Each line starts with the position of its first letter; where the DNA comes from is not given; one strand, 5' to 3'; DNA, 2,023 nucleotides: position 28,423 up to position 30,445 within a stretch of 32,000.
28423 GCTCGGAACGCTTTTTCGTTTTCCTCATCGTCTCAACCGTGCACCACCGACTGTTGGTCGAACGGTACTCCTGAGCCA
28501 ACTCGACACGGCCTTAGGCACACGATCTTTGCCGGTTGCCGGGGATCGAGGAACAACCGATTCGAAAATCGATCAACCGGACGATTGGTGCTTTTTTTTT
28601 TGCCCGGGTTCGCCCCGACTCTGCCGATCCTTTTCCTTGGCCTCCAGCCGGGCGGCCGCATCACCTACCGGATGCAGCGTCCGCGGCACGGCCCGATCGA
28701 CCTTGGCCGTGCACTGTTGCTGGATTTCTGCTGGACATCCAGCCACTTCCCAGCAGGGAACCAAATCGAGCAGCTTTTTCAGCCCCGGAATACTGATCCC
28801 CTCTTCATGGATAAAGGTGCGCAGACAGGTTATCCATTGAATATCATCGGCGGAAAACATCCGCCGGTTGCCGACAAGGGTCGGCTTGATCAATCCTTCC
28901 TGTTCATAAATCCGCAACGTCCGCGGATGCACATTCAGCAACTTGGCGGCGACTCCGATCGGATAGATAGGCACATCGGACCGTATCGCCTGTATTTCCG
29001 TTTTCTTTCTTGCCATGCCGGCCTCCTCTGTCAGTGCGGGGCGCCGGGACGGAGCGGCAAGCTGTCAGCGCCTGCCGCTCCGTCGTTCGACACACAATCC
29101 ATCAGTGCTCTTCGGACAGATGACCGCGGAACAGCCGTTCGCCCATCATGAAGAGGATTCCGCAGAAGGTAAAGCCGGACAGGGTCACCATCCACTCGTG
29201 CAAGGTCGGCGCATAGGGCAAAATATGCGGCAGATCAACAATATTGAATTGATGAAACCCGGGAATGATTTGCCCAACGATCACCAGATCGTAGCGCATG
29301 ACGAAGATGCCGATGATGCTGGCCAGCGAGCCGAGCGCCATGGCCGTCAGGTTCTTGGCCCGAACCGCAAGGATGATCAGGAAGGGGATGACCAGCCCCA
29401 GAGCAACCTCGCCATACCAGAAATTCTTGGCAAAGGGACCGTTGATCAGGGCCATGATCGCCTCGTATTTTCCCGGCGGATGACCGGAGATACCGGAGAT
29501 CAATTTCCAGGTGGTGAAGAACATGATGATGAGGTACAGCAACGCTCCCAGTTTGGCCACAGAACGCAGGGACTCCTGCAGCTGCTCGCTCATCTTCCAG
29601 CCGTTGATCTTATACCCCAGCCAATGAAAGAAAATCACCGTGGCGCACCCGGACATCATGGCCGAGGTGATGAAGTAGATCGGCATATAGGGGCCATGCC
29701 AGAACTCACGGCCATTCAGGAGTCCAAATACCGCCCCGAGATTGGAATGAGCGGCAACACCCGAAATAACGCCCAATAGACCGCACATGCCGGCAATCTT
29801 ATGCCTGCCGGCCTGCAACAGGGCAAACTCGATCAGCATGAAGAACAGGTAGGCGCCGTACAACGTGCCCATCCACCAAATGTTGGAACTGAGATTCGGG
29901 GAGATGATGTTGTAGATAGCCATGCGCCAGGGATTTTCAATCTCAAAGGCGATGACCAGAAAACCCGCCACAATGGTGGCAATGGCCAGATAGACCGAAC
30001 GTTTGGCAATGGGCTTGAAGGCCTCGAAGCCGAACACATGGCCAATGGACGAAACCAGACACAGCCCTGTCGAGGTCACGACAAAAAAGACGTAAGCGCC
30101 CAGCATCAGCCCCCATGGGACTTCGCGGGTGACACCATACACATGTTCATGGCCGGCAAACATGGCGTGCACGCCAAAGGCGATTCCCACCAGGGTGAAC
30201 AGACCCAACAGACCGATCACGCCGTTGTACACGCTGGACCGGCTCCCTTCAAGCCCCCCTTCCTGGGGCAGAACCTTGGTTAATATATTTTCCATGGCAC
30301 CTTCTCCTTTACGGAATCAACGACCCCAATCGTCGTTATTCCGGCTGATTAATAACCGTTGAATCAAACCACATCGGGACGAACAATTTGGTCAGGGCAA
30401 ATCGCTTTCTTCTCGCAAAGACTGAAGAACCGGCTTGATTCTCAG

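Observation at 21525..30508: Two paralogous three-gene modules (small TM peptide, partner-less NrfD-like membrane protein, Cys4 MerR/HspR-like regulator) bracket a redox locus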

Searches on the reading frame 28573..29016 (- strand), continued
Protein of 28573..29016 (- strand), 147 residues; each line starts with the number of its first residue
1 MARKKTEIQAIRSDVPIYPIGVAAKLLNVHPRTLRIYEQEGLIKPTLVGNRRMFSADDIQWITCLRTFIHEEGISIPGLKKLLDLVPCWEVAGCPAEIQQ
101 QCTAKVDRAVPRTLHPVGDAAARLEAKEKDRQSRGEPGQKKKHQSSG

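Call 61: find_encoding_contigs(protein=P0398, flank=5000, max_places=1)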
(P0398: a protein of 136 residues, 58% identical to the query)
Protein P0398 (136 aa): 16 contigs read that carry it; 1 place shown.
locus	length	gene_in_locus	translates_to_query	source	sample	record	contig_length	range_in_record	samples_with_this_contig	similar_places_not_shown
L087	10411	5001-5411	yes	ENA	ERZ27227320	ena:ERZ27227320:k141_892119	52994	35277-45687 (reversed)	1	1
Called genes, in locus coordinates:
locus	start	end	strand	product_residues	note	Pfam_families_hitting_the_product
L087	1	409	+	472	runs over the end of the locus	PF00224:PK, PF02887:PK_C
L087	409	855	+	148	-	PF01980:TrmO_N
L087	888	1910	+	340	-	PF11449:ArsP_2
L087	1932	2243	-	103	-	PF00226:DnaJ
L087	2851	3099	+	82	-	PF00462:Glutaredoxin, PF13417:GST_N_3 (weak), PF13409:GST_N_2 (weak)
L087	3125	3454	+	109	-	PF00085:Thioredoxin, PF13098:Thioredoxin_2 (weak)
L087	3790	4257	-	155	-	-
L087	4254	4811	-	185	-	-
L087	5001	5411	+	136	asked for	PF00376:MerR, PF13411:MerR_1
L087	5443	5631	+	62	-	-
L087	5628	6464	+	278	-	PF01656:CbiA, PF10609:ParA (weak), PF13614:AAA_31 (faint), PF13187:Fer4_9 (faint), PF25160:LdpA_Fe-S-bd (faint), PF14697:Fer4_21 (weak), PF12838:Fer4_7 (weak), PF00037:Fer4 (weak), +2 more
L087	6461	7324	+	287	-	PF01656:CbiA, PF10609:ParA (faint), PF12838:Fer4_7 (faint), PF13187:Fer4_9 (faint), PF00037:Fer4 (weak), PF12837:Fer4_6 (weak), PF14697:Fer4_21, PF00037:Fer4 (weak), +3 more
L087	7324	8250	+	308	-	PF04055:Radical_SAM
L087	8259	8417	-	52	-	-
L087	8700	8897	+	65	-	-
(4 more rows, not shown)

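Call 62: find_encoding_contigs(protein=P0412, flank=5000, max_places=1)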
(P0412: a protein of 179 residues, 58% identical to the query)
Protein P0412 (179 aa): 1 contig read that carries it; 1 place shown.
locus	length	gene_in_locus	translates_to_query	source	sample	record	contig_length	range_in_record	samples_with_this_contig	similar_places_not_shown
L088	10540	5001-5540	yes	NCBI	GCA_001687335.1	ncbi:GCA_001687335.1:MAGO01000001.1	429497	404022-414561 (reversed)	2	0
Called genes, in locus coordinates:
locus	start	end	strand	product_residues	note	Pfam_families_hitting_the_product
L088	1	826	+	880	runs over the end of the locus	PF00072:Response_reg, PF00989:PAS, PF13426:PAS_9, PF00989:PAS, PF08447:PAS_3, PF08448:PAS_4, PF13426:PAS_9, PF00512:HisKA, +6 more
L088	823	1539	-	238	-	-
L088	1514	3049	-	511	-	PF13541:ChlI, PF05496:RuvB_N (faint), PF00158:Sigma54_activat (faint), PF00493:MCM (faint), PF01078:Mg_chelatase, PF07728:AAA_5 (weak), PF13335:Mg_chelatase_C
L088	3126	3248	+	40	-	-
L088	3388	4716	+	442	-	PF01938:TRAM (weak), PF05958:tRNA_U5-meth_tr, PF02475:TRM5-TYW2_MTfase, PF09445:Methyltransf_15 (faint), PF13847:Methyltransf_31 (weak)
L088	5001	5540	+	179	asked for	PF00376:MerR, PF12728:HTH_17 (weak), PF13411:MerR_1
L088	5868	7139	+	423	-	PF07690:MFS_1, PF11700:ATG22, PF07690:MFS_1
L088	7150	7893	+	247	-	PF20582:UPF0758_N, PF12826:HHH_2 (weak), PF14520:HHH_5 (weak), PF00633:HHH (faint), PF04002:RadC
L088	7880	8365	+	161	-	PF00383:dCMP_cyt_deam_1, PF14437:MafB19-deam, PF14439:Bd3614-deam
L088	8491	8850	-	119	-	PF00072:Response_reg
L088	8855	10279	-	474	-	PF00512:HisKA, PF02518:HATPase_c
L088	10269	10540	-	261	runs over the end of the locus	PF04392:ABC_sub_bind (weak)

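Call 63: find_encoding_contigs(protein=P0501, flank=5000, max_places=1)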
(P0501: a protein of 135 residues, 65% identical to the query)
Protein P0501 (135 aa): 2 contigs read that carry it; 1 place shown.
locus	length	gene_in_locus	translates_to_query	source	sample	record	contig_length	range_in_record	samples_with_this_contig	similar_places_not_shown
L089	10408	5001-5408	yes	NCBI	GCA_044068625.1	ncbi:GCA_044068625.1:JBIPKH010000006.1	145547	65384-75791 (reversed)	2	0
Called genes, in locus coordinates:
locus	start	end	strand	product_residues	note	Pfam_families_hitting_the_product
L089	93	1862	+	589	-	PF00004:AAA, PF07728:AAA_5 (faint), PF17862:AAA_lid_3, PF01434:Peptidase_M41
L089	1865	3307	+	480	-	PF03264:Cytochrom_NNT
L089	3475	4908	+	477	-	PF03264:Cytochrom_NNT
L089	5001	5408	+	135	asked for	PF00376:MerR, PF13411:MerR_1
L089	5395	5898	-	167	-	PF07963:N_methyl (weak), PF12019:GspH (weak)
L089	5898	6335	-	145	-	PF07963:N_methyl, PF08334:T2SSG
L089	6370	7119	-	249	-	PF01203:T2SSN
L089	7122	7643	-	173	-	PF04612:T2SSM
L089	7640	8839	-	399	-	PF05134:T2SSL, PF12693:GspL_C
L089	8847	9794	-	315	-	PF21687:T2SSK_1st, PF03934:T2SSK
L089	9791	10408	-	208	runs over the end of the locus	PF07963:N_methyl, PF11612:T2SSJ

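Call 64: find_encoding_contigs(protein=P0393, flank=5000, max_places=1)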
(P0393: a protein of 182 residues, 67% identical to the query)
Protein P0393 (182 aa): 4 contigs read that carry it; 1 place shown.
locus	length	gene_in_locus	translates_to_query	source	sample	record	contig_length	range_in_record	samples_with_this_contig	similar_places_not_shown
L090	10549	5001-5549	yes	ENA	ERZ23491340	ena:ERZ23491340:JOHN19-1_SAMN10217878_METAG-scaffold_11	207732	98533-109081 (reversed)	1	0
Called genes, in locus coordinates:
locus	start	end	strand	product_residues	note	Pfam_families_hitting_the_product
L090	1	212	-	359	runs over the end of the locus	PF10046:BLOC1_2 (faint)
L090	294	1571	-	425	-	PF13541:ChlI, PF05496:RuvB_N (faint), PF00158:Sigma54_activat (weak), PF00493:MCM (faint), PF01078:Mg_chelatase, PF13191:AAA_16 (faint), PF07728:AAA_5, PF13335:Mg_chelatase_C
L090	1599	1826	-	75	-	PF13541:ChlI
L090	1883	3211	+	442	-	PF05958:tRNA_U5-meth_tr, PF02475:TRM5-TYW2_MTfase (weak), PF06325:PrmA (weak), PF13649:Methyltransf_25 (weak), PF13847:Methyltransf_31 (weak)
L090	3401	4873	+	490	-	PF03264:Cytochrom_NNT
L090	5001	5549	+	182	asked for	PF00376:MerR, PF12728:HTH_17 (weak), PF13411:MerR_1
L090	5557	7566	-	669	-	PF11992:TgpA_N, PF01841:Transglut_core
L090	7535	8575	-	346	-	-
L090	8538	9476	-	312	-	PF05496:RuvB_N (faint), PF00004:AAA (weak), PF07726:AAA_3, PF07728:AAA_5, PF17863:AAA_lid_2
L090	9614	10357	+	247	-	PF20582:UPF0758_N, PF04002:RadC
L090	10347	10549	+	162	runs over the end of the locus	PF00383:dCMP_cyt_deam_1, PF14437:MafB19-deam, PF14439:Bd3614-deam (weak)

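Call 67: search_protein_families(library=ncbifam, proteins=[L089:3475-4908:+, L085:2148-3590:+, L090:3401-4873:+, L086:2723-4033:+, L086:7226-8674:+, L086:1020-2237:-, L086:5754-6188:+], max_evalue=0.001)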
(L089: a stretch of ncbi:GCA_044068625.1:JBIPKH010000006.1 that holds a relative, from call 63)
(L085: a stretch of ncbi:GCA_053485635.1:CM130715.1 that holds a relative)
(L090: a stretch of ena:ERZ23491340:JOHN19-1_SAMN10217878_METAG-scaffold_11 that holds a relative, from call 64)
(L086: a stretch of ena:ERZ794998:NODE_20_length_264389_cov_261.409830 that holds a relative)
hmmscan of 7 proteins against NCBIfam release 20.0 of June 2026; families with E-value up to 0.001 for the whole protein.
L089:3475-4908:+ (477 aa): 3 families
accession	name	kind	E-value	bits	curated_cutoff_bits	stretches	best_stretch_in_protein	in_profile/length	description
TIGR03153.1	cytochr_NrfH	equivalog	1e-12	48.3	134.2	1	119-226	4-109/138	cytochrome c nitrite reductase small subunit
NF011606.0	PRK15032.1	equivalog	0.00031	20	455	1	115-193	15-97/390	pentaheme c-type cytochrome TorC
NF051471.1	cytcCgr1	equivalog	0.00043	20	340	1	121-167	10-55/204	cytochrome c-type protein Cgr1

L085:2148-3590:+ (480 aa): 2 families
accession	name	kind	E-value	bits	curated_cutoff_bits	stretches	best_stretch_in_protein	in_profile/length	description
TIGR03153.1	cytochr_NrfH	equivalog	4.3e-13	49.5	134.2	1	121-231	2-110/138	cytochrome c nitrite reductase small subunit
TIGR02162.1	torC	equivalog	0.00041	19.7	478.2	1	127-302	19-202/387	pentaheme c-type cytochrome TorC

L090:3401-4873:+ (490 aa): 2 families
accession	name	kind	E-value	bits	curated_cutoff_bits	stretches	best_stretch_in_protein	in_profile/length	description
TIGR03153.1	cytochr_NrfH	equivalog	1.1e-14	54.6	134.2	1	113-219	3-110/138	cytochrome c nitrite reductase small subunit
NF011606.0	PRK15032.1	equivalog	3.7e-05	23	455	1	112-204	19-113/390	pentaheme c-type cytochrome TorC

L086:2723-4033:+ (436 aa): 9 families
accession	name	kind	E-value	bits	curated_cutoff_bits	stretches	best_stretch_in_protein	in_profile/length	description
TIGR03153.1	cytochr_NrfH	equivalog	1.1e-12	48.2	134.2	1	67-185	5-117/138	cytochrome c nitrite reductase small subunit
NF011606.0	PRK15032.1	equivalog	3e-07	29.9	455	1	58-151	9-106/390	pentaheme c-type cytochrome TorC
TIGR02162.1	torC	equivalog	1.2e-06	28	478.2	1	49-157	3-114/387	pentaheme c-type cytochrome TorC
TIGR04315.1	octaheme_Shew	subfamily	6.1e-06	25.5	375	1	48-158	34-134/440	tetrathionate reductase family octaheme c-type cytochrome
NF041781.1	mnquin_red_QrcA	equivalog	1.8e-05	24.4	180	1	219-273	20-74/174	menaquinone reductase multiheme cytochrome c subunit QrcA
NF007906.0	PRK10617.1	equivalog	1.9e-05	24.6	349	0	47-148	8-113/200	cytochrome c-type protein NapC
NF041028.1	decahem_GSU2203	exception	6.5e-05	22.3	325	0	83-126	95-132/317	GSU2203 family decaheme c-type cytochrome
TIGR03508.1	decahem_SO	subfamily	0.00014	21.4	192.2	0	83-127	64-102/258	DmsE family decaheme c-type cytochrome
TIGR02161.1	napC_nirT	subfamily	0.00015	21.7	310.6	0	51-156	3-114/185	periplasmic nitrate (or nitrite) reductase c-type cytochrome, NapC/NirT family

L086:7226-8674:+ (482 aa): 1 family
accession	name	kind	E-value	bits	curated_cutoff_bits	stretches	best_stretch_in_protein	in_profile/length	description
TIGR03153.1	cytochr_NrfH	equivalog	4.4e-17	62.4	134.2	1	115-219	5-110/138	cytochrome c nitrite reductase small subunit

L086:1020-2237:- (405 aa): 2 families
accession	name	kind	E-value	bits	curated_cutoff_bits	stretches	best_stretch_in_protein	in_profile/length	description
NF045714.1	sulf_resp_HmcC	equivalog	2.1e-09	37.1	550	1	35-378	8-347/376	sulfate respiration complex protein HmcC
NF045798.1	DsrP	equivalog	3.7e-09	36.5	350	1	20-387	4-331/346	sulfate reduction electron transfer complex DsrMKJOP subunit DsrP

L086:5754-6188:+ (144 aa): 5 families
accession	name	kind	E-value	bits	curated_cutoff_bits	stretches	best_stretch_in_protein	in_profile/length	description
NF047375.1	HeatShock_HspR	equivalog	3.2e-19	68.7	105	1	8-77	2-72/92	heat shock protein transcriptional repressor HspR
NF047377.1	heat_HspR_dupli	exception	1.6e-14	53.9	300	1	8-75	4-72/214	heat shock protein transcriptional repressor HspR, fused homodimer type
TIGR02044.1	CueR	equivalog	5.1e-05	23.3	147.4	1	12-75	3-67/127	Cu(I)-responsive transcriptional regulator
TIGR02051.1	MerR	equivalog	0.00049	20.3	150.85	1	12-86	2-80/124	mercury resistance transcriptional regulator MerR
NF053740.1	TransRegTnrAGPos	equivalog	0.00071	19.7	140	1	9-52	12-56/108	hypothetical protein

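Call 104: find_encoding_contigs(protein=P0397, flank=4000, max_places=1)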
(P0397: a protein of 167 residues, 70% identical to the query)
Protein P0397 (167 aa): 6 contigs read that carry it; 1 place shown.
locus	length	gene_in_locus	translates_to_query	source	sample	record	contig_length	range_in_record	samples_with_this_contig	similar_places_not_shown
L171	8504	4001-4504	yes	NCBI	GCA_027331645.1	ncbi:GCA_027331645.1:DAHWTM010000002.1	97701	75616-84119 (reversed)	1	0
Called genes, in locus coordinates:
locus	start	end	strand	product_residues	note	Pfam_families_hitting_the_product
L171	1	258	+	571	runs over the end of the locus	-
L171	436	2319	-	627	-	PF06480:FtsH_ext (weak), PF06068:TIP49 (weak), PF00004:AAA, PF07728:AAA_5 (faint), PF17862:AAA_lid_3, PF01434:Peptidase_M41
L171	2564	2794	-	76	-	-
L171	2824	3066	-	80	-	-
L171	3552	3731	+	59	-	-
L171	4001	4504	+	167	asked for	PF00376:MerR, PF12728:HTH_17 (weak), PF13411:MerR_1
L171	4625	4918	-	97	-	PF09723:Zn_ribbon_8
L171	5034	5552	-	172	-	-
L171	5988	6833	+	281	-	PF17284:Spermine_synt_N, PF01564:Spermine_synth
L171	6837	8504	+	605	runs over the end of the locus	PF01541:GIY-YIG, PF27096:UvrC_M, PF02151:UVR, PF00633:HHH (faint), PF22920:UvrC_RNaseH, PF08459:UvrC_RNaseH_dom, PF12826:HHH_2 (weak), PF14520:HHH_5 (weak)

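Call 105: find_encoding_contigs(protein=P0471, flank=4000, max_places=1)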
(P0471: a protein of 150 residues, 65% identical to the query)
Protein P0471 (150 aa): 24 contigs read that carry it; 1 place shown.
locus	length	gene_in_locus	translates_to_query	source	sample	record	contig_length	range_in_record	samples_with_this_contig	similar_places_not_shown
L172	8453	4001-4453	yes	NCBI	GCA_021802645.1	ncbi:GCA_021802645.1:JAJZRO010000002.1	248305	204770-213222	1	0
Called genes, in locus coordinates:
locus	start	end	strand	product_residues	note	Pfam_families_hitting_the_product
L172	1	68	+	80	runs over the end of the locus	-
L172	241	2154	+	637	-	PF06480:FtsH_ext (weak), PF13191:AAA_16 (faint), PF00004:AAA, PF17862:AAA_lid_3, PF01434:Peptidase_M41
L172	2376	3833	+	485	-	PF03264:Cytochrom_NNT (weak)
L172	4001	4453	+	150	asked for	PF13411:MerR_1, PF00376:MerR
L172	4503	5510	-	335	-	-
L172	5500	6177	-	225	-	PF02463:SMC_N (faint), PF00005:ABC_tran, PF13304:AAA_21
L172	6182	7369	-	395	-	PF12704:MacB_PCD, PF02687:FtsX (weak)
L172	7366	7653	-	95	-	-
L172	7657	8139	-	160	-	PF05573:NosL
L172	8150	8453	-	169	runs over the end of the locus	PF00578:AhpC-TSA, PF08534:Redoxin, PF13098:Thioredoxin_2 (weak), PF13905:Thioredoxin_8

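Call 106: find_encoding_contigs(protein=P0432, flank=4000, max_places=1)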
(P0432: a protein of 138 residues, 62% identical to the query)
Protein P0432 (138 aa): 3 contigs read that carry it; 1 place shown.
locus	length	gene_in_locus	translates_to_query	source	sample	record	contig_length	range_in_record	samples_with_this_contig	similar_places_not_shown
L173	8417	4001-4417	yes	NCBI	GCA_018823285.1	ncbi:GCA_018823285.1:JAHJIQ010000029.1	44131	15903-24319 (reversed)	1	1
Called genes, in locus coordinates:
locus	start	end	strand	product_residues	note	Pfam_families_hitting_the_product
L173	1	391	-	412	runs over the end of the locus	PF03916:NrfD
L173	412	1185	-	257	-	PF00037:Fer4 (weak), PF12797:Fer4_2 (weak), PF12838:Fer4_7, PF13183:Fer4_8 (weak), PF13247:Fer4_11, PF13187:Fer4_9 (weak), PF00037:Fer4, PF12838:Fer4_7, +10 more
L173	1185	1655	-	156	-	PF14522:Cytochrome_C7 (faint), PF09699:Paired_CXXCH_1 (faint), PF14537:Cytochrom_c3_2 (weak)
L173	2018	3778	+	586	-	PF10101:DUF2339 (weak)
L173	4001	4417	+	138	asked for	PF00376:MerR, PF12728:HTH_17 (faint), PF13411:MerR_1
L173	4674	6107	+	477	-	PF03264:Cytochrom_NNT, PF14522:Cytochrome_C7 (faint)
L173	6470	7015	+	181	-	-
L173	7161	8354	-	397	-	-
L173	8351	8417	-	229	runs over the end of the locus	PF02463:SMC_N (faint), PF00005:ABC_tran, PF13304:AAA_21 (faint)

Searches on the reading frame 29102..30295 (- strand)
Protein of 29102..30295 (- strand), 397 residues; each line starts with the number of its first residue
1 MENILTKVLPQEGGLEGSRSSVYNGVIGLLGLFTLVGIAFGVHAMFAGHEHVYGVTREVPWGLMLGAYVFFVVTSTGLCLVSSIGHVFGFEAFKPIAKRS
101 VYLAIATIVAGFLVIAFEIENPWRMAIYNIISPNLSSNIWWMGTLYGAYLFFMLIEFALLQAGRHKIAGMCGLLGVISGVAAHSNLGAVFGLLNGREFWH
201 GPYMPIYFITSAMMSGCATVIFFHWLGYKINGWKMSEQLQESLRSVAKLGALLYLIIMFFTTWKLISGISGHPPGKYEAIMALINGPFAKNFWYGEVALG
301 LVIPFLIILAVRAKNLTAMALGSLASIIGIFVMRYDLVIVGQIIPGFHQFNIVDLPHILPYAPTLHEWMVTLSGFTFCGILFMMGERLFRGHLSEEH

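Call 3: search_protein_families(library=pfam, proteins=[window:29102-30295:-], max_evalue=0.01)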
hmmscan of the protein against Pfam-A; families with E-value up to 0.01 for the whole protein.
window:29102-30295:- (397 aa): 2 families
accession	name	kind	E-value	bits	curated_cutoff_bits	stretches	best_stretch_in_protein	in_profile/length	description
PF03916.19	NrfD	-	3.9e-30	106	25.8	1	56-344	6-311/313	Polysulphide reductase, NrfD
PF05514.17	HR_lesion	-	0.00095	19.8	22.6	1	198-258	80-138/138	HR-like lesion-inducing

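Call 4: search_protein_families(library=ncbifam, proteins=[window:29102-30295:-], max_evalue=0.01)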
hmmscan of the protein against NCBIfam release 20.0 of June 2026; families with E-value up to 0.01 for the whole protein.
window:29102-30295:- (397 aa): 3 families
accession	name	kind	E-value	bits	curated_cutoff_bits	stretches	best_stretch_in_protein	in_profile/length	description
NF045714.1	sulf_resp_HmcC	equivalog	3.8e-16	59.3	550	1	30-373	8-349/376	sulfate respiration complex protein HmcC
NF045798.1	DsrP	equivalog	3.4e-14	53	350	1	20-381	9-331/346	sulfate reduction electron transfer complex DsrMKJOP subunit DsrP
TIGR03148.1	cyt_nit_nrfD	equivalog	3.5e-10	39.7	347.6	1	194-343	167-313/316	cytochrome c nitrite reductase subunit NrfD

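Call 71: find_related_loci(query=window:29102-30295:-, collection=metagenome_contigs, flank=8000)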
Query window:29102-30295:- (397 aa) in metagenome_contigs; peptide patterns used: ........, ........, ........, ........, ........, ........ (x = any residue, [..] = any of these).
599 stretches matched a pattern (row limit reached: there are more); 568 encode a relative of the query (tblastn E <= 1e-3); the best 80 are kept; 80 distinct loci.
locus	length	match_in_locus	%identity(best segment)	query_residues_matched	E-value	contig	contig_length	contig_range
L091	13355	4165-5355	92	1-397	0e+0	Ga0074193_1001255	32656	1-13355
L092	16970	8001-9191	90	1-397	0e+0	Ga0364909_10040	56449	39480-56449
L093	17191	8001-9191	90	1-397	0e+0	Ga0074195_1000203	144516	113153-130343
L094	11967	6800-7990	90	1-397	0e+0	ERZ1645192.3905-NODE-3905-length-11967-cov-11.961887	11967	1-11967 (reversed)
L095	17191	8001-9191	90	1-397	0e+0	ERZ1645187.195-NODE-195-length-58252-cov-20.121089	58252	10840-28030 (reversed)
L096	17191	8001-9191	90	1-397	0e+0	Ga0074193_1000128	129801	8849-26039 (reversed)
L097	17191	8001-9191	89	1-397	0e+0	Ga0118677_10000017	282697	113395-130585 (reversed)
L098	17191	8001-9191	89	1-397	0e+0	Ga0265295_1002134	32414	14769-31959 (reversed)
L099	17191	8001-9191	89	1-397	0e+0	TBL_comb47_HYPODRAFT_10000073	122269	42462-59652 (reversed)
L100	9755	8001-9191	87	1-397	0e+0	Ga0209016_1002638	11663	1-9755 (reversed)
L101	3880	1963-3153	87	1-397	0e+0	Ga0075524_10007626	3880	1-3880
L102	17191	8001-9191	88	1-397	0e+0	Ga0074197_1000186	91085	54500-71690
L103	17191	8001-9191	87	1-397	0e+0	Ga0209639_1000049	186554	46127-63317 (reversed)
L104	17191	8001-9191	88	1-397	0e+0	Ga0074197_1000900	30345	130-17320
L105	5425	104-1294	88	1-397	0e+0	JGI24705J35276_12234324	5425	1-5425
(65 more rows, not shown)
